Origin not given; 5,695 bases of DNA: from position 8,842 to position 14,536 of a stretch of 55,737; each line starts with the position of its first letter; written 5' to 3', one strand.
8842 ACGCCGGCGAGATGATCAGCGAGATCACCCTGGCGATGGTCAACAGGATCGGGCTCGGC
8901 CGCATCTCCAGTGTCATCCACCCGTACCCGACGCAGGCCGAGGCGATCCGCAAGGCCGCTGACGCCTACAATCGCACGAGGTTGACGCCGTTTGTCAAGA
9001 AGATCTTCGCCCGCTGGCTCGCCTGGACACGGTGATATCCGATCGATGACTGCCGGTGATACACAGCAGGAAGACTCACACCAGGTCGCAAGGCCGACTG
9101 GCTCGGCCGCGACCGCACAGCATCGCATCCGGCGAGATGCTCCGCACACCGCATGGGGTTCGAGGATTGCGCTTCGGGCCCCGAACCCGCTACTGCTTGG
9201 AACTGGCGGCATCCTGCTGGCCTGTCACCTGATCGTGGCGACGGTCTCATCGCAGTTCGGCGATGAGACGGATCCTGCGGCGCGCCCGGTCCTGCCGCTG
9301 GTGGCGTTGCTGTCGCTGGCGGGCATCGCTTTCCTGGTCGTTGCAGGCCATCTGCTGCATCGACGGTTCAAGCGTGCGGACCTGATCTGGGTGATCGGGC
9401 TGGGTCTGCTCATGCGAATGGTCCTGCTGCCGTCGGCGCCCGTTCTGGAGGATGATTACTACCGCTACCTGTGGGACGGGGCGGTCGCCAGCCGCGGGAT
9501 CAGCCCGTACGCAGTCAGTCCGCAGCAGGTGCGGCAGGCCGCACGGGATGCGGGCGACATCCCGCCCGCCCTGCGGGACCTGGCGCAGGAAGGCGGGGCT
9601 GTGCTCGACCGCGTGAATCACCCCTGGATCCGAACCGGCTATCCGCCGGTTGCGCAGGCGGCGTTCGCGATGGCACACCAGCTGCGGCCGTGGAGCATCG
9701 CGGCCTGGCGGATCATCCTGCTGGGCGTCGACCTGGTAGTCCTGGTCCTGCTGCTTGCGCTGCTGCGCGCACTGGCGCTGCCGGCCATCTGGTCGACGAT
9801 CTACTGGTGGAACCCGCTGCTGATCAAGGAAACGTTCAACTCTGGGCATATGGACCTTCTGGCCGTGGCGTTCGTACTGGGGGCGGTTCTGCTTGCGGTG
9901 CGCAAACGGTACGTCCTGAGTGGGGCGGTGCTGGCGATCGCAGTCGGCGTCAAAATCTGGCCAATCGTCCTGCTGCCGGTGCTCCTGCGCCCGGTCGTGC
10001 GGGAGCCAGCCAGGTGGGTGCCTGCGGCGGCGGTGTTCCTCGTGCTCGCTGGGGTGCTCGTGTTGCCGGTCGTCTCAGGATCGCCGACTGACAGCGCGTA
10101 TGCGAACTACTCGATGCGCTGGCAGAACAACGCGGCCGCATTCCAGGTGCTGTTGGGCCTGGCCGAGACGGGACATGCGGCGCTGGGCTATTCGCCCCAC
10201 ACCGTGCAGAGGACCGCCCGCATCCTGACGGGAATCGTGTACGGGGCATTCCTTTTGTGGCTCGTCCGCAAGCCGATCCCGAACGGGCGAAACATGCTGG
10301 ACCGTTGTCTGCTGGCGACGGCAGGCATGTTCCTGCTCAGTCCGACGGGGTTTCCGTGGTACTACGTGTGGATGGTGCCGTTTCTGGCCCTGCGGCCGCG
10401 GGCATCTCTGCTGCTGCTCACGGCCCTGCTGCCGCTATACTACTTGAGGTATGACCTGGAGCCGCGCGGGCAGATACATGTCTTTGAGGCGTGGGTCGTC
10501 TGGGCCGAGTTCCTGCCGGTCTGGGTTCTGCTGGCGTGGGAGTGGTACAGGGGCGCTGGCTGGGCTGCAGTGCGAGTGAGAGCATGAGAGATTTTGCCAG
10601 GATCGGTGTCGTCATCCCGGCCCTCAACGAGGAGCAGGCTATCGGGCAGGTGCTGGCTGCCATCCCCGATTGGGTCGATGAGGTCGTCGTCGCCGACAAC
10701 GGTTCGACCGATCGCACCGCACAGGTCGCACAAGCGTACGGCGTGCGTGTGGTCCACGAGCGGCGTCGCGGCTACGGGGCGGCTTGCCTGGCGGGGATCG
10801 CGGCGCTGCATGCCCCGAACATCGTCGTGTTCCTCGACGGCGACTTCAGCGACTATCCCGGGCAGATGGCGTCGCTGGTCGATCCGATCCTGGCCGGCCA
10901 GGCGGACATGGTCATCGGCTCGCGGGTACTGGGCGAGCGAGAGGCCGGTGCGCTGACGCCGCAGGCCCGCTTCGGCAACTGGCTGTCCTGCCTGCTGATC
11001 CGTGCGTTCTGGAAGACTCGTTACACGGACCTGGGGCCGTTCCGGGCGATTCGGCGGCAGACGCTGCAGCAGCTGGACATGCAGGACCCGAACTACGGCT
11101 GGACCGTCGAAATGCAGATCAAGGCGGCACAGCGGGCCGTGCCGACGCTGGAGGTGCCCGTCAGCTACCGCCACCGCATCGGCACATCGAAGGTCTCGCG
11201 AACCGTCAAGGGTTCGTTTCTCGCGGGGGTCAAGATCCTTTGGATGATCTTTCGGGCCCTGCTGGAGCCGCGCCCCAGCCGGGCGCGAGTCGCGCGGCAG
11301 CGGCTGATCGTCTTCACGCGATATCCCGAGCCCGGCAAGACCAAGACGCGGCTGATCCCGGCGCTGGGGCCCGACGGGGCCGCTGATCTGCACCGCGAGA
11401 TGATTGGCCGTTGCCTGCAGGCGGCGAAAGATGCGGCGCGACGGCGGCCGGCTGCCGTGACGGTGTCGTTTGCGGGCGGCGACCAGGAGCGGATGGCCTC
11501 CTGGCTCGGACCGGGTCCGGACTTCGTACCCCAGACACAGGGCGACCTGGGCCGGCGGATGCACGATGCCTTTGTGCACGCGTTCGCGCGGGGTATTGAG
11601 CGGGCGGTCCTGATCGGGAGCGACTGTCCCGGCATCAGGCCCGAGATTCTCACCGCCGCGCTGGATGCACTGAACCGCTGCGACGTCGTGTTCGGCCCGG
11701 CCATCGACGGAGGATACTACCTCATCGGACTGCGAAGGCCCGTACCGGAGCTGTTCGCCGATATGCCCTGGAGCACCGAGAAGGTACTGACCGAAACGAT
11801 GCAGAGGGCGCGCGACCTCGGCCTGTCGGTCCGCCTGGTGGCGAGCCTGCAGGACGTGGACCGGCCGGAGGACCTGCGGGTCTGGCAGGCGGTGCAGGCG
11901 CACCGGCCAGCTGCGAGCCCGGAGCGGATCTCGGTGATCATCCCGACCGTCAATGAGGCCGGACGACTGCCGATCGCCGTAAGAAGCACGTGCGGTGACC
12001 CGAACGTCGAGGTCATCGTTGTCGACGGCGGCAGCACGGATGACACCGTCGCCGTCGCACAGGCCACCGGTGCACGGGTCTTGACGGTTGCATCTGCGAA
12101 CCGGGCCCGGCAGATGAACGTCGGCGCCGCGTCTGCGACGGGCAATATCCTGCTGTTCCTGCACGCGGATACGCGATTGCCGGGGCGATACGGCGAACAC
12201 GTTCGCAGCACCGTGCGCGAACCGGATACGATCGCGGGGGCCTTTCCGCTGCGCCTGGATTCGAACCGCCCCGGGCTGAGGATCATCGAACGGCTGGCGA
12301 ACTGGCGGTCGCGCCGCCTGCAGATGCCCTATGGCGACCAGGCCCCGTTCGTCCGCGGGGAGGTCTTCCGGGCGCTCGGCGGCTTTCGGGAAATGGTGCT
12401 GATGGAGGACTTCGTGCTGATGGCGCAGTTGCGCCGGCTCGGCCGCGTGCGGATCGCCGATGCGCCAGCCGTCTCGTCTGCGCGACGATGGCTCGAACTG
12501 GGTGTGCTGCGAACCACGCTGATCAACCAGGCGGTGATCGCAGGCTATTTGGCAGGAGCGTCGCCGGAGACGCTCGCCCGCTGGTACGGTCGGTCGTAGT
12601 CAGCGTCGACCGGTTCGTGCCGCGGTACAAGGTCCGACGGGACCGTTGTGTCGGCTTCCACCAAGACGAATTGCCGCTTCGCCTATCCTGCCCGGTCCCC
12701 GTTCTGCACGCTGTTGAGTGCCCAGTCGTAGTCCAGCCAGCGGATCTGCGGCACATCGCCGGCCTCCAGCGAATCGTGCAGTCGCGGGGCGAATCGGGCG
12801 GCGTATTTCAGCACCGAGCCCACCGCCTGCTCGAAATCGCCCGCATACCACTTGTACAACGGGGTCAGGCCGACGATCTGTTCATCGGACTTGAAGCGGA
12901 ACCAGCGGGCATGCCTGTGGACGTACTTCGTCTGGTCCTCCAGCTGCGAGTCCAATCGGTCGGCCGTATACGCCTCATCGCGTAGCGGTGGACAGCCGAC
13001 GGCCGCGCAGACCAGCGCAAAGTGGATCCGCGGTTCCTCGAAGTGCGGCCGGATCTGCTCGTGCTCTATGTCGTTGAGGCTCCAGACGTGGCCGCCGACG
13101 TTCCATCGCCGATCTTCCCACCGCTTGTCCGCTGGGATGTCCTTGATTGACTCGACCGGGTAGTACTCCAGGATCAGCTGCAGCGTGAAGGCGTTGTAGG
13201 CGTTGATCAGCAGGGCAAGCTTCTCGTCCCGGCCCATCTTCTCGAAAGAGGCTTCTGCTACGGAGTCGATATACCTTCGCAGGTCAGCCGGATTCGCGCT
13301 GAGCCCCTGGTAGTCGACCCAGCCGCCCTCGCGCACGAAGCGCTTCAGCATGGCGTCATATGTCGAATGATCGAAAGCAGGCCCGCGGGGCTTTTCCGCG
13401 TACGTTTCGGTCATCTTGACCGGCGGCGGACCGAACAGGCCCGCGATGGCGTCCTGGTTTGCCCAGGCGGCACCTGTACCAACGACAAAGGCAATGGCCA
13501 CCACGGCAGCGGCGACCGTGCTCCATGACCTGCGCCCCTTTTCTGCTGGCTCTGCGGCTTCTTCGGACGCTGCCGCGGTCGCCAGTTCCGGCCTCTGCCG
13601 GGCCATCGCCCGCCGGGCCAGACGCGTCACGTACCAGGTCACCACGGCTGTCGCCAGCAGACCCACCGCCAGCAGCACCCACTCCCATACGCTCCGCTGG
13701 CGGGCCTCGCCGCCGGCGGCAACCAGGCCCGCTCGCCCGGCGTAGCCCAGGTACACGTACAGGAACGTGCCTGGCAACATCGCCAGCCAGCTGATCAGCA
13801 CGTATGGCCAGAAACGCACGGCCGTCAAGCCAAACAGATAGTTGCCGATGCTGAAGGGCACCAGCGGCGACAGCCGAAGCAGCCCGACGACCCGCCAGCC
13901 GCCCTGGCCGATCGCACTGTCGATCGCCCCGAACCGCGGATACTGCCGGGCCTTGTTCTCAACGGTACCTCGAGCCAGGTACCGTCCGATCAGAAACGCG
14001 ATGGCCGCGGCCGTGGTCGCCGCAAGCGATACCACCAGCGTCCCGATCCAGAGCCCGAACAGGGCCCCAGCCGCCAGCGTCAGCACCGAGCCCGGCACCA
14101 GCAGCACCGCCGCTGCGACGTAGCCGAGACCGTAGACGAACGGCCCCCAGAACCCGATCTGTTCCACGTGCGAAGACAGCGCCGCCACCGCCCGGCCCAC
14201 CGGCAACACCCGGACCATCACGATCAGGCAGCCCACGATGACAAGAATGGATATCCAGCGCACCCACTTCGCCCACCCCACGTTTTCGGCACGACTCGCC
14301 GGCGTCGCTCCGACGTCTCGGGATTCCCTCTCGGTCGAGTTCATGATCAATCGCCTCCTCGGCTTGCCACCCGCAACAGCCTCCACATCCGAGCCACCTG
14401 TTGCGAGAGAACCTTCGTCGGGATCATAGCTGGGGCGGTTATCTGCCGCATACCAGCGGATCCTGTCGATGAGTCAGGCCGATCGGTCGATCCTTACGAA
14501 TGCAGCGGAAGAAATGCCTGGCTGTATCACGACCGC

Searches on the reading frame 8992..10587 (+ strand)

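Call 85: search_protein_families(library=pfam, proteins=[window:8992-10587:+], max_evalue=0.0001)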
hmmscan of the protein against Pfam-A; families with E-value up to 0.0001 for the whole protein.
window:8992-10587:+ (531 aa): 2 families
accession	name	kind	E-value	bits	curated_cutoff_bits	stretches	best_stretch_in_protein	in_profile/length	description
PF09594.16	GT87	-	3.1e-11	43.9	25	1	217-451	3-237/237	Glycosyltransferase family 87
PF06728.19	PIG-U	-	4.9e-06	26.3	24.5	1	264-337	121-193/378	GPI transamidase subunit PIG-U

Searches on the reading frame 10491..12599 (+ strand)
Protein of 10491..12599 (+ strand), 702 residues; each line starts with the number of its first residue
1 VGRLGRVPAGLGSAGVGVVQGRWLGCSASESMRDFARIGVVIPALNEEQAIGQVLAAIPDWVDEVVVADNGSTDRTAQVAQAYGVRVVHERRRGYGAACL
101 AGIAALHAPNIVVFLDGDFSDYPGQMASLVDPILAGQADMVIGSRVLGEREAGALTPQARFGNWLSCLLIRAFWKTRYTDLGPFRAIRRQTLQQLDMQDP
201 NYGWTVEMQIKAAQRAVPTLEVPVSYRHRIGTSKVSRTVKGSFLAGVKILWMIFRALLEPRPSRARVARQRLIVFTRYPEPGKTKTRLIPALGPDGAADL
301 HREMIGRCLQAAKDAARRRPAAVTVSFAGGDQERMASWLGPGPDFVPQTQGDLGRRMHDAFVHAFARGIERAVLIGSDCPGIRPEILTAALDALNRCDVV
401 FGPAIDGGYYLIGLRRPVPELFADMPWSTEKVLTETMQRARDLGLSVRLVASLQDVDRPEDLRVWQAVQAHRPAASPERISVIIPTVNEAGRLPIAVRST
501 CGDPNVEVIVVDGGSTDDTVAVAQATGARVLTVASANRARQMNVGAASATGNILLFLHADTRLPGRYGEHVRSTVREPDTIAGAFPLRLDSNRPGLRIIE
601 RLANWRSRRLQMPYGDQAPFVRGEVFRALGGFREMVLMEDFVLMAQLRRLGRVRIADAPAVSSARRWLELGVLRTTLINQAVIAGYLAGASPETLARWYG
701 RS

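Call 85: search_protein_families(library=pfam, proteins=[window:10491-12599:+], max_evalue=0.0001)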
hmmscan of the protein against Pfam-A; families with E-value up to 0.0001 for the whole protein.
window:10491-12599:+ (702 aa): 6 families
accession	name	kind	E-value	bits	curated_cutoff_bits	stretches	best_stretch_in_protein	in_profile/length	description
PF00535.33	Glycos_transf_2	-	3.8e-42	144.5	23.3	2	40-176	2-147/168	Glycosyl transferase family 2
PF09837.15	DUF2064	-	3.2e-36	124.2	25.8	1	314-429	4-120/120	Uncharacterized protein conserved in bacteria (DUF2064)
PF13641.12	Glyco_tranf_2_3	-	2.3e-09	38.1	27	0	37-145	2-123/230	Glycosyltransferase like family 2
PF10111.15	Glyco_tranf_2_2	-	3.7e-07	30.4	27.3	1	482-561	2-92/276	Glycosyltransferase like family 2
PF12804.13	NTP_transf_3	-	1.4e-06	29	27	0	45-121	21-98/160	MobA-like NTP transferase domain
PF01983.22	CofC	-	9e-05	22.2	22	0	283-462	12-179/217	Guanylyl transferase CofC like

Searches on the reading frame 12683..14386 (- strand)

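Call 85: search_protein_families(library=pfam, proteins=[window:12683-14386:-], max_evalue=0.0001)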
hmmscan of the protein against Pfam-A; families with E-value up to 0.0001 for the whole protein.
window:12683-14386:- (567 aa): 2 families
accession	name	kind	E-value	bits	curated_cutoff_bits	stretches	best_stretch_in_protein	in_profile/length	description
PF04784.19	DUF547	-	1.1e-27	97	27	1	382-487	2-122/125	Protein of unknown function, DUF547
PF09335.16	VTT_dom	-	2.4e-27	96.3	33.9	1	97-215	1-122/123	VTT domain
